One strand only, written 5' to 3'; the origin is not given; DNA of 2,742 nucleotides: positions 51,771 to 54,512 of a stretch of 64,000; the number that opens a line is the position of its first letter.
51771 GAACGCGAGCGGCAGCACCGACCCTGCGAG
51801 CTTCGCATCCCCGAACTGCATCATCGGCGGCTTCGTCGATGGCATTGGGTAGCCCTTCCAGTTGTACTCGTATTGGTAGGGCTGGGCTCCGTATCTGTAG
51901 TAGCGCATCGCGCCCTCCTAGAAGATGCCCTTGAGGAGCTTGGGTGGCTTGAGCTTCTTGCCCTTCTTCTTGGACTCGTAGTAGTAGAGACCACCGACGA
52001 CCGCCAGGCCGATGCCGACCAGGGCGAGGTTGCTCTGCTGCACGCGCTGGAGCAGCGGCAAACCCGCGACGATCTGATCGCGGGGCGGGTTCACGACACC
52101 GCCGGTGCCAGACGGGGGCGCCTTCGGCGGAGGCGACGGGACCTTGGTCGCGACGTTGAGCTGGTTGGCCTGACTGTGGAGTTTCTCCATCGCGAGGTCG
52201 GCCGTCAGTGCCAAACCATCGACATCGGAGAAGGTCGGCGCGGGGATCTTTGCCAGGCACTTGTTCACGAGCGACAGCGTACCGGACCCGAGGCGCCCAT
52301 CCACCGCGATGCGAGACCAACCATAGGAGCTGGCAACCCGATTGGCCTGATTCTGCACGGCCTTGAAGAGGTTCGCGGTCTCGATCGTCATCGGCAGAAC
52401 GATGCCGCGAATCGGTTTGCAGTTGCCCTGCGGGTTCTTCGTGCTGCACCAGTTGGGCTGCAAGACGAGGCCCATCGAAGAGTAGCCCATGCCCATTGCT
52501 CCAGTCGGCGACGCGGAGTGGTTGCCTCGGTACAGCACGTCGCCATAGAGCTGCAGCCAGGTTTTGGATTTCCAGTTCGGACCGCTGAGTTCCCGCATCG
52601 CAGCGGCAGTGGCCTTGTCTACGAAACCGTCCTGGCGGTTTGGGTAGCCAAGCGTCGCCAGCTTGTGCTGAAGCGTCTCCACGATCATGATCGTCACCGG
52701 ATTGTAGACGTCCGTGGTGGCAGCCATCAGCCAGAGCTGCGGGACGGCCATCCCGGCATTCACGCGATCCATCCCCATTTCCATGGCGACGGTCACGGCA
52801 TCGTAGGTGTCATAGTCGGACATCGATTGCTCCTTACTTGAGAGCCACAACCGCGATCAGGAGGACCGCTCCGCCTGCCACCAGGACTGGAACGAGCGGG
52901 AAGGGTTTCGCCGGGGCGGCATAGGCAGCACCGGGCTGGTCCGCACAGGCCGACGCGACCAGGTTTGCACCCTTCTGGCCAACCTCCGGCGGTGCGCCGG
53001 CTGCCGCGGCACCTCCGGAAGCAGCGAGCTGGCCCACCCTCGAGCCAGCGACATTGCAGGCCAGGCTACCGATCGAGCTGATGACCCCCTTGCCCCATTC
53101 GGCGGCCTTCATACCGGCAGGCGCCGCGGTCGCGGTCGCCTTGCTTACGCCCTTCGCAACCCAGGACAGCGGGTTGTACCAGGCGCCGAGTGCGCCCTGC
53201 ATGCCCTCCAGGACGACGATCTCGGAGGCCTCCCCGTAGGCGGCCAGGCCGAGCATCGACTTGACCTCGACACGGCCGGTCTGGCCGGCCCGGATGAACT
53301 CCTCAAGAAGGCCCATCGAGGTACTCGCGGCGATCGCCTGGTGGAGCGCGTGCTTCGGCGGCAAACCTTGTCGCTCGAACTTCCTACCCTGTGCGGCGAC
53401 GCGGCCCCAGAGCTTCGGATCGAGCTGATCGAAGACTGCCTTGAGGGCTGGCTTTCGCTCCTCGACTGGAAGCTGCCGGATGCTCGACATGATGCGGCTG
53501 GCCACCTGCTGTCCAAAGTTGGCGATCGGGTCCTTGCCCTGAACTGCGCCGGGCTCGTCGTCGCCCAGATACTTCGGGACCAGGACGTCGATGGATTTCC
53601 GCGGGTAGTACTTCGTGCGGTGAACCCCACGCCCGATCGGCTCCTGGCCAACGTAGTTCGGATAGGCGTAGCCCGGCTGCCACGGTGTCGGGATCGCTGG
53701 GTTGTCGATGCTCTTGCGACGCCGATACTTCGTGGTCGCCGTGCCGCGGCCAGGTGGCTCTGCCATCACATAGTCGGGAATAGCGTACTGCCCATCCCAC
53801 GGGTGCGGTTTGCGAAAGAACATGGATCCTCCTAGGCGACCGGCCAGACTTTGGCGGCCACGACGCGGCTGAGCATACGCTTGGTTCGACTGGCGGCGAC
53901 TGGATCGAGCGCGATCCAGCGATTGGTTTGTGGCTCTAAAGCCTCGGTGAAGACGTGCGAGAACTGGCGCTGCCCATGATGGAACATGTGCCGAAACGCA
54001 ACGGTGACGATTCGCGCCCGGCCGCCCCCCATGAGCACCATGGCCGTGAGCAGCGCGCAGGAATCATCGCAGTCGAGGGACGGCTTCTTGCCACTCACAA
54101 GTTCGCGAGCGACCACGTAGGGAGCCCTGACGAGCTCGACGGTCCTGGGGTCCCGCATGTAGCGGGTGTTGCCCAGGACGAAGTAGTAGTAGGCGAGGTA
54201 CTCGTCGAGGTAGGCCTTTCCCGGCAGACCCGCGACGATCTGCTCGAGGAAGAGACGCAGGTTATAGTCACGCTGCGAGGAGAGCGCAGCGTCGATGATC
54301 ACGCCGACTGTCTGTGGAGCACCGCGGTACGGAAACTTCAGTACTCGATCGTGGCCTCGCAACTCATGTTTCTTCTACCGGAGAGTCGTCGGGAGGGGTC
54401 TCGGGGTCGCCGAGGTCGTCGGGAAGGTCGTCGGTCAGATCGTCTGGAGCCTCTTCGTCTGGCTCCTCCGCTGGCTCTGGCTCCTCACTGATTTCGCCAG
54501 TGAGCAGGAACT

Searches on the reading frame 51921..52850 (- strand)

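Call 6: search_protein_families(library=pfam, proteins=[window:51921-52850:-], max_evalue=0.1)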
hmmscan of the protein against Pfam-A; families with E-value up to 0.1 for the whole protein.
window:51921-52850:- (310 aa): 1 family
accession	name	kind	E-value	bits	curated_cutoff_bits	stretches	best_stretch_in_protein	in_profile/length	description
PF01471.23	PG_binding_1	-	0.00018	22.1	23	1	57-87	5-36/57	Putative peptidoglycan binding domain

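Call 7: search_protein_families(library=phrogs, proteins=[window:51921-52850:-], max_evalue=0.1)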
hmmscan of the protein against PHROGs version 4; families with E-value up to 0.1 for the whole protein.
window:51921-52850:- (310 aa): 2 families
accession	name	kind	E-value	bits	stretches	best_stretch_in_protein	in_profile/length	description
phrog_1224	-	head and packaging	0.076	13.2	0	57-88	13-44/438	endolysin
phrog_1493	-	lysis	0.1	12.8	0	56-87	249-284/394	endolysin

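Call 77: search_protein_families(library=ncbifam, proteins=[window:51921-52850:-], max_evalue=0.01)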
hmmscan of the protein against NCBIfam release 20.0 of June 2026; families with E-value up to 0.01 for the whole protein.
window:51921-52850:- (310 aa): 0 families

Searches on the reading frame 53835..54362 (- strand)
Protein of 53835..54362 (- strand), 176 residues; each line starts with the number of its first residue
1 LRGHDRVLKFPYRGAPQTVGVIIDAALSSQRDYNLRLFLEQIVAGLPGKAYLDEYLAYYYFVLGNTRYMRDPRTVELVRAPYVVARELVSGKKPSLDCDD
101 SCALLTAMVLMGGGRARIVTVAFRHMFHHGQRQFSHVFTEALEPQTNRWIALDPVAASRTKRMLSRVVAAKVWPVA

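Call 11: search_protein_families(library=pfam, proteins=[window:53835-54362:-], max_evalue=0.01)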
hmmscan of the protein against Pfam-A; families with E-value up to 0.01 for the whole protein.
window:53835-54362:- (176 aa): 1 family
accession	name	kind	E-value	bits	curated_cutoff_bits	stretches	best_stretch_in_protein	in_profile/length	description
PF01841.26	Transglut_core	-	0.00096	19.8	23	1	53-154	16-108/108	Transglutaminase-like superfamily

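Call 12: search_protein_families(library=phrogs, proteins=[window:53835-54362:-], max_evalue=0.01)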
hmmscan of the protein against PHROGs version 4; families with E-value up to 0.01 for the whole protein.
window:53835-54362:- (176 aa): 0 families

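Call 77: search_protein_families(library=ncbifam, proteins=[window:53835-54362:-], max_evalue=0.01)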
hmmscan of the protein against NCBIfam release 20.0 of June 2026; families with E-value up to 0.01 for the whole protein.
window:53835-54362:- (176 aa): 0 families
